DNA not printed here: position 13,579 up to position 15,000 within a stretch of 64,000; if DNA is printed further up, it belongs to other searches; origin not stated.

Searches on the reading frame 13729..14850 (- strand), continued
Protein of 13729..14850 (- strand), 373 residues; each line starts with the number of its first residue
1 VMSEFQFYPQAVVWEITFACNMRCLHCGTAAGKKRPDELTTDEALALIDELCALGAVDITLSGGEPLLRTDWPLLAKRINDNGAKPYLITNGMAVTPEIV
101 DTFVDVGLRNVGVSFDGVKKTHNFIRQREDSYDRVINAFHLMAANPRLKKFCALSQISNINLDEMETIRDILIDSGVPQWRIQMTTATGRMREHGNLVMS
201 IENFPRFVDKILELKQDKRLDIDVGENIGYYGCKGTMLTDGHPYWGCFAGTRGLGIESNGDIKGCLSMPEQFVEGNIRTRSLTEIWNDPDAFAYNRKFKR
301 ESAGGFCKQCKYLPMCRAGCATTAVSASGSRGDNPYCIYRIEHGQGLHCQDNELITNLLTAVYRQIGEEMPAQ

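Call 82: find_encoding_contigs(protein=P0289, flank=4000, max_places=1)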
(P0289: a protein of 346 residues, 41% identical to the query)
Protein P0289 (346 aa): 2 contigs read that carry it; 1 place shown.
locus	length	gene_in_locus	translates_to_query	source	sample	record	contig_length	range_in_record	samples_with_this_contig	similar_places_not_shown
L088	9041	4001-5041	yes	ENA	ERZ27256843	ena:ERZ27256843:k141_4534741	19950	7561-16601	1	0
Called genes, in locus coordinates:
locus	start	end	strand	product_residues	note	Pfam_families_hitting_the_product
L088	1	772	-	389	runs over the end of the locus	-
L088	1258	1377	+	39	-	-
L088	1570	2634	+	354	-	PF04055:Radical_SAM, PF13186:SPASM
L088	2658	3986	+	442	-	PF04055:Radical_SAM, PF13353:Fer4_12 (weak)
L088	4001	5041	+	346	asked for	PF04055:Radical_SAM, PF13186:SPASM (weak)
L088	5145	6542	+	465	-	PF02310:B12-binding, PF04055:Radical_SAM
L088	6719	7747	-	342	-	-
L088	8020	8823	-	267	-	PF01061:ABC2_membrane, PF12698:ABC2_membrane_3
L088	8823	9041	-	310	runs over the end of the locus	PF00005:ABC_tran, PF13304:AAA_21, PF13732:DrrA1-3_C (weak)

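Call 84: find_encoding_contigs(protein=P0291, flank=3000, max_places=1)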
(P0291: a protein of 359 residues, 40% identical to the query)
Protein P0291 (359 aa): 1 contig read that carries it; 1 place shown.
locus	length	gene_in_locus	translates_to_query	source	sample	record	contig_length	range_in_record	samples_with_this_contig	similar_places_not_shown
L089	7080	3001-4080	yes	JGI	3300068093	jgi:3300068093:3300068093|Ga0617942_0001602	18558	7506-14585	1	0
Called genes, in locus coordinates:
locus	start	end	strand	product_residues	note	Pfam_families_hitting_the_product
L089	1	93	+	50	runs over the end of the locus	-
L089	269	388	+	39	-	-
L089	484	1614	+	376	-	PF04055:Radical_SAM, PF13186:SPASM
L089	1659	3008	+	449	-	PF04055:Radical_SAM, PF13353:Fer4_12 (weak)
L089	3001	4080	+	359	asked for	PF13353:Fer4_12 (weak), PF04055:Radical_SAM, PF13186:SPASM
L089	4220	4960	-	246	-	PF01904:DUF72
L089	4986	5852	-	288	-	-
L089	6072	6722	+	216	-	PF00154:RecA_N, PF06745:ATPase (faint)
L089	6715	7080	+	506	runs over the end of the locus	PF00817:IMS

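Call 85: find_encoding_contigs(protein=P0296, flank=3000, max_places=1)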
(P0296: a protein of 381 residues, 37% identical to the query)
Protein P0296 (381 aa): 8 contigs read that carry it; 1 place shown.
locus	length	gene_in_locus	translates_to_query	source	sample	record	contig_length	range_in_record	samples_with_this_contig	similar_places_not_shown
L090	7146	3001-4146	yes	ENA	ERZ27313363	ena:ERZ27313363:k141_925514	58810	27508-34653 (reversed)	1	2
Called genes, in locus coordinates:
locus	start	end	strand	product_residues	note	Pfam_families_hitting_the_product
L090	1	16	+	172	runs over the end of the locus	-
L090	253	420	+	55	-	-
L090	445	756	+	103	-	-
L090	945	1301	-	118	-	-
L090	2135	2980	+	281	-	-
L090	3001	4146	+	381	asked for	PF04055:Radical_SAM, PF13186:SPASM (weak)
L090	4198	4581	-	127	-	PF02537:CRCB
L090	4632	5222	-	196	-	-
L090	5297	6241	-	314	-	PF12679:ABC2_membrane_2 (faint)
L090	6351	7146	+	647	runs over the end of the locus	PF17517:IgGFc_binding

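Call 86: find_encoding_contigs(protein=P0311, flank=3000, max_places=1)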
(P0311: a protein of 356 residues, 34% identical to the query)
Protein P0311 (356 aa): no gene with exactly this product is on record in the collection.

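Call 87: find_encoding_contigs(protein=P0314, flank=3000, max_places=1)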
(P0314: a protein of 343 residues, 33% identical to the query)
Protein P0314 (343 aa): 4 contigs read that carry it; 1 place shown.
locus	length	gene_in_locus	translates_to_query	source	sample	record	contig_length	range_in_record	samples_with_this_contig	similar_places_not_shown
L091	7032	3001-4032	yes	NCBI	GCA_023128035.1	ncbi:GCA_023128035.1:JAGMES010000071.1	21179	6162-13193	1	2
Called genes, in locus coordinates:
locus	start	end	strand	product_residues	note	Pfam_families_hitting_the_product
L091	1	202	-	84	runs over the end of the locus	PF01488:Shikimate_DH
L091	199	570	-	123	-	PF05201:GlutR_N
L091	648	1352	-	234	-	PF01209:Ubie_methyltran, PF01596:Methyltransf_3 (faint), PF13489:Methyltransf_23, PF13847:Methyltransf_31, PF08241:Methyltransf_11, PF08242:Methyltransf_12, PF13649:Methyltransf_25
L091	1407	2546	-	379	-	PF01306:LacY_symp, PF03825:Nuc_H_symport, PF12832:MFS_1_like, PF07690:MFS_1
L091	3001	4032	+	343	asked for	PF04055:Radical_SAM, PF13186:SPASM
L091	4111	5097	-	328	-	PF04060:FeS, PF00037:Fer4, PF12838:Fer4_7, PF14697:Fer4_21, PF13187:Fer4_9, PF12838:Fer4_7, PF13237:Fer4_10, PF14697:Fer4_21, +21 more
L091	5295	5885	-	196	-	PF02508:Rnf-Nqr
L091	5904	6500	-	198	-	PF02508:Rnf-Nqr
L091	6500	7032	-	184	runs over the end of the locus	PF04205:FMN_bind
